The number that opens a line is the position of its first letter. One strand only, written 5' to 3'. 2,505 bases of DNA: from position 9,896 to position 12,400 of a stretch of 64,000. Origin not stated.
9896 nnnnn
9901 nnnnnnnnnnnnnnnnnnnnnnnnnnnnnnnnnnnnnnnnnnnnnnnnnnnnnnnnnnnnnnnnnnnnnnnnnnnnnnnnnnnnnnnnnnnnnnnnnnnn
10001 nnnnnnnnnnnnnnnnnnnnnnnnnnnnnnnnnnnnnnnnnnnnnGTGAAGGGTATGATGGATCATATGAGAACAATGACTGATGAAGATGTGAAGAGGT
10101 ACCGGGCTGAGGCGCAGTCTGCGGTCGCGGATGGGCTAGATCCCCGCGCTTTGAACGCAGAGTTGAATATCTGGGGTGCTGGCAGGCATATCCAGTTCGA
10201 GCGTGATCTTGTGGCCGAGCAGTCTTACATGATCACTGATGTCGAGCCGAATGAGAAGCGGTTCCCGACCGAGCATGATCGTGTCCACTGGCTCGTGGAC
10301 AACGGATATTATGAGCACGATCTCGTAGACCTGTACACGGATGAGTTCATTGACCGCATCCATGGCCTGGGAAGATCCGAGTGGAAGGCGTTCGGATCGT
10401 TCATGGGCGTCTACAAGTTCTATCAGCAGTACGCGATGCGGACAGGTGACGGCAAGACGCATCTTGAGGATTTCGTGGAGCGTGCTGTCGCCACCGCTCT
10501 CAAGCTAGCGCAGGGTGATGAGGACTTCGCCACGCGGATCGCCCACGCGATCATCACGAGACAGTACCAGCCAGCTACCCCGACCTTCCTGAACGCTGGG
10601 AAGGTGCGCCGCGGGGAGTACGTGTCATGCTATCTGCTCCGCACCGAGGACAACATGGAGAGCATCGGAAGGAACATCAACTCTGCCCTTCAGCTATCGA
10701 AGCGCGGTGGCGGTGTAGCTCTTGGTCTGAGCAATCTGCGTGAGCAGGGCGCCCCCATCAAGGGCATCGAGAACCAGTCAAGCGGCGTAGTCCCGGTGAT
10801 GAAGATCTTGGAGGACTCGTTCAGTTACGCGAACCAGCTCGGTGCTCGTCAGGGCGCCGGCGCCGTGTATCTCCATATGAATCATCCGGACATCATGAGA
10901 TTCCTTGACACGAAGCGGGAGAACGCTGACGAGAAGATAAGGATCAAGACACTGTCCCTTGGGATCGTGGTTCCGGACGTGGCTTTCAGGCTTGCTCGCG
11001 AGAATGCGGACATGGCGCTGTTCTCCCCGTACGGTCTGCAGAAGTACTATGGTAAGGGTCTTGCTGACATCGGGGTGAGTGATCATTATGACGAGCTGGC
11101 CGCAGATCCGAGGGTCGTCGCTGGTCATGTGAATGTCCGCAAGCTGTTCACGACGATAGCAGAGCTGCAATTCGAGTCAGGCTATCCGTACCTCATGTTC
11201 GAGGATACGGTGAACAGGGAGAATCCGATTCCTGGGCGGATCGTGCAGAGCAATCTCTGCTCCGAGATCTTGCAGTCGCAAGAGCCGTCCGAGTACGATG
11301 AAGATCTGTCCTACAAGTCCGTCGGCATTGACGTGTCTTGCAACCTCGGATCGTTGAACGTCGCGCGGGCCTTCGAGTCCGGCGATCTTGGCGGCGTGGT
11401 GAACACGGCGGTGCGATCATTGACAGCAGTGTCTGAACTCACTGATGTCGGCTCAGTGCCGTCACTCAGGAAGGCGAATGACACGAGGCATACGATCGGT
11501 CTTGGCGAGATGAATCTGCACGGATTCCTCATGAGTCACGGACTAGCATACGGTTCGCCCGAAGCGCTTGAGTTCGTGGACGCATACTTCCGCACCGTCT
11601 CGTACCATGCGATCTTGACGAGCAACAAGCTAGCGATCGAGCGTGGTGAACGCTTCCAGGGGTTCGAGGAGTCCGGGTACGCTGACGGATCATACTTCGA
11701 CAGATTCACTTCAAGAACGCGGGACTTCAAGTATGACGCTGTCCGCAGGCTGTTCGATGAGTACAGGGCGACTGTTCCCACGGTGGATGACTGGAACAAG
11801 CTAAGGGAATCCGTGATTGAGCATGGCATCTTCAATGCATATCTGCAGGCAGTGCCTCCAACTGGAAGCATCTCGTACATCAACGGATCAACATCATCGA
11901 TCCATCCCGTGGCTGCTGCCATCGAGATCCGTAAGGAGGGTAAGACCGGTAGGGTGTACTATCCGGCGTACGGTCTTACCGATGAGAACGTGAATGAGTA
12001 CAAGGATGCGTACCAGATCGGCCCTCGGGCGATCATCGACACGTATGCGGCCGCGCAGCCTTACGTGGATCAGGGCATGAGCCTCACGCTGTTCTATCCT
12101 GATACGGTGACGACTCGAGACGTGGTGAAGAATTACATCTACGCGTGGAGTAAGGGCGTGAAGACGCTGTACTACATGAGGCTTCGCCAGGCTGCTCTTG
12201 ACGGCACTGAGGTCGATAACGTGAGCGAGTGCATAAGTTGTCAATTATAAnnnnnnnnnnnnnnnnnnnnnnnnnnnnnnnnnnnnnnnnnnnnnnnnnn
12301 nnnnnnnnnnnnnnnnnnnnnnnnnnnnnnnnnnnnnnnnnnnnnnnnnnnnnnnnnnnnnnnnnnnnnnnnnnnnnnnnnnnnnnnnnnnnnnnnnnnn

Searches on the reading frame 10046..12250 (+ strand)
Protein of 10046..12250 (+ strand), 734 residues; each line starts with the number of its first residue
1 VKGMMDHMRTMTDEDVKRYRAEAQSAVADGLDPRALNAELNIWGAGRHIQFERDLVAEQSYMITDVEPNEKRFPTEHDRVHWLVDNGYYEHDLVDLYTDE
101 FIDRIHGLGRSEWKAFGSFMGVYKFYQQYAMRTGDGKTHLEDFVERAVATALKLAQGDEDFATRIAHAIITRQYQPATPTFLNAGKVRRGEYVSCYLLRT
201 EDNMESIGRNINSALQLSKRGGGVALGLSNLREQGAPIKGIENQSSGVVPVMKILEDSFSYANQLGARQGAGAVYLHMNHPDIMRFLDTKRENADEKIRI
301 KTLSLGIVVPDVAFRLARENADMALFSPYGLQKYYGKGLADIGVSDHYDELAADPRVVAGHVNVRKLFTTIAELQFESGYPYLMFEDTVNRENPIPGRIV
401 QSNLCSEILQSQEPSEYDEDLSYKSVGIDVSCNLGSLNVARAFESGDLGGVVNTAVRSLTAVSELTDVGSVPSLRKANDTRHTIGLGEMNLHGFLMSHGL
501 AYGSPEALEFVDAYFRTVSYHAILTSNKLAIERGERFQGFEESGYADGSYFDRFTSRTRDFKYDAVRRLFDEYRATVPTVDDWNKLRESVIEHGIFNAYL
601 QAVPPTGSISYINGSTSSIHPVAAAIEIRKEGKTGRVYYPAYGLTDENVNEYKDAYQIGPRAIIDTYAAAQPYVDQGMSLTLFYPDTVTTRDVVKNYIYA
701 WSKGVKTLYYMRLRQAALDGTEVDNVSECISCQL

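Call 22: search_protein_families(library=pfam, proteins=[window:10046-12250:+], max_evalue=0.001)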
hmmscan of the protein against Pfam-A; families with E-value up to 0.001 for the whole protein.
window:10046-12250:+ (734 aa): 3 families
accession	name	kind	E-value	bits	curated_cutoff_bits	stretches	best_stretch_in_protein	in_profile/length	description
PF02867.20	Ribonuc_red_lgC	-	3e-154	514.9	23.9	1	193-711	1-523/523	Ribonucleotide reductase, barrel domain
PF08343.15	RNR_N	-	2.7e-18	66.2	29.4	1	35-106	3-74/82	Ribonucleotide reductase N-terminal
PF00317.26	Ribonuc_red_lgN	-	4.3e-13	49.6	28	1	118-188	4-76/77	Ribonucleotide reductase, all-alpha domain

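Call 67: find_related_loci(query=window:10046-12250:+, collection=genome_contigs, flank=2000)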
Query window:10046-12250:+ (734 aa) in genome_contigs; peptide patterns used: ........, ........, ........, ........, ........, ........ (x = any residue, [..] = any of these).
157 stretches matched a pattern; 138 encode a relative of the query (tblastn E <= 1e-3); the best 80 are kept; 80 distinct loci.
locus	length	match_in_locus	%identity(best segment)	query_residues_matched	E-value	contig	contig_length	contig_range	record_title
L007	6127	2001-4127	60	23-734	0e+0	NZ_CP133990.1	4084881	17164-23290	Cellulomonas sp. ATA003 chromosome, complete genome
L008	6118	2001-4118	62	32-724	0e+0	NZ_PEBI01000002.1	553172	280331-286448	Bifidobacterium primatium strain TRE 1 NODE_2_length_553172_cov_90.956561, whole genome shotgun sequence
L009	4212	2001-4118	60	26-734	0e+0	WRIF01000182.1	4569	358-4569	MAG: Promicromonosporaceae bacterium isolate Nt197P3bin3 Ga0082212_10048714, whole genome shotgun sequence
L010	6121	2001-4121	62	32-724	0e+0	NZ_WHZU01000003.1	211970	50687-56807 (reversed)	Bifidobacterium saimiriisciurei strain SMA1 sequence03, whole genome shotgun sequence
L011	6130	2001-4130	59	22-734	0e+0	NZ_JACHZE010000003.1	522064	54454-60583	Atlantibacter sp. RC6 Ga0365400_03, whole genome shotgun sequence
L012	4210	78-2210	59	21-734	0e+0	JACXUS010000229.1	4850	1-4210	MAG: Sphingomonadales bacterium isolate AU13.004 scaffold_988, whole genome shotgun sequence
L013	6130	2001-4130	59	22-734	0e+0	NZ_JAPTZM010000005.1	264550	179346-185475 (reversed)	Atlantibacter subterraneus strain FRCl NG-17308_subterranea_lib283092_6123_2_1_contig_6, whole genome shotgun sequence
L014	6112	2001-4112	59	28-734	0e+0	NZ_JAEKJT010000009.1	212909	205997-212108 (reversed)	Halomonas litopenaei strain SN20-17 SN20-17_ctg009, whole genome shotgun sequence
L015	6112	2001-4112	59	28-734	0e+0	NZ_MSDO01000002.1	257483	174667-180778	Salinicola socius strain SMB35 contig1, whole genome shotgun sequence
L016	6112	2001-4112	59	28-734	0e+0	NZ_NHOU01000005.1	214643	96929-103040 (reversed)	Salinicola salarius strain 1A01339 scaffold5, whole genome shotgun sequence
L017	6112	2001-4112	59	28-734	0e+0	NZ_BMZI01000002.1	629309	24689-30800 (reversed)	Salinicola rhizosphaerae strain KCTC 32998 sequence02, whole genome shotgun sequence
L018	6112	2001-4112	59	28-734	0e+0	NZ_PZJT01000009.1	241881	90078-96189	Salinicola salarius strain DSM 18044 Salinicola-salarius_contig_9, whole genome shotgun sequence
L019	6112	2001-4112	59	28-734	0e+0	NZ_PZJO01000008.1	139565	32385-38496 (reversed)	Salinicola endophyticus strain CPA92 Salinicola-sp-CPA92_contig_8, whole genome shotgun sequence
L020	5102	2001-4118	60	26-734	0e+0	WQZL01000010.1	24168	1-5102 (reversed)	MAG: Promicromonosporaceae bacterium isolate Lab288P1bin101 Ga0131853_10004850, whole genome shotgun sequence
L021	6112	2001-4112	59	28-734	0e+0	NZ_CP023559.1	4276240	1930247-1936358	Salinicola tamaricis strain F01 chromosome, complete genome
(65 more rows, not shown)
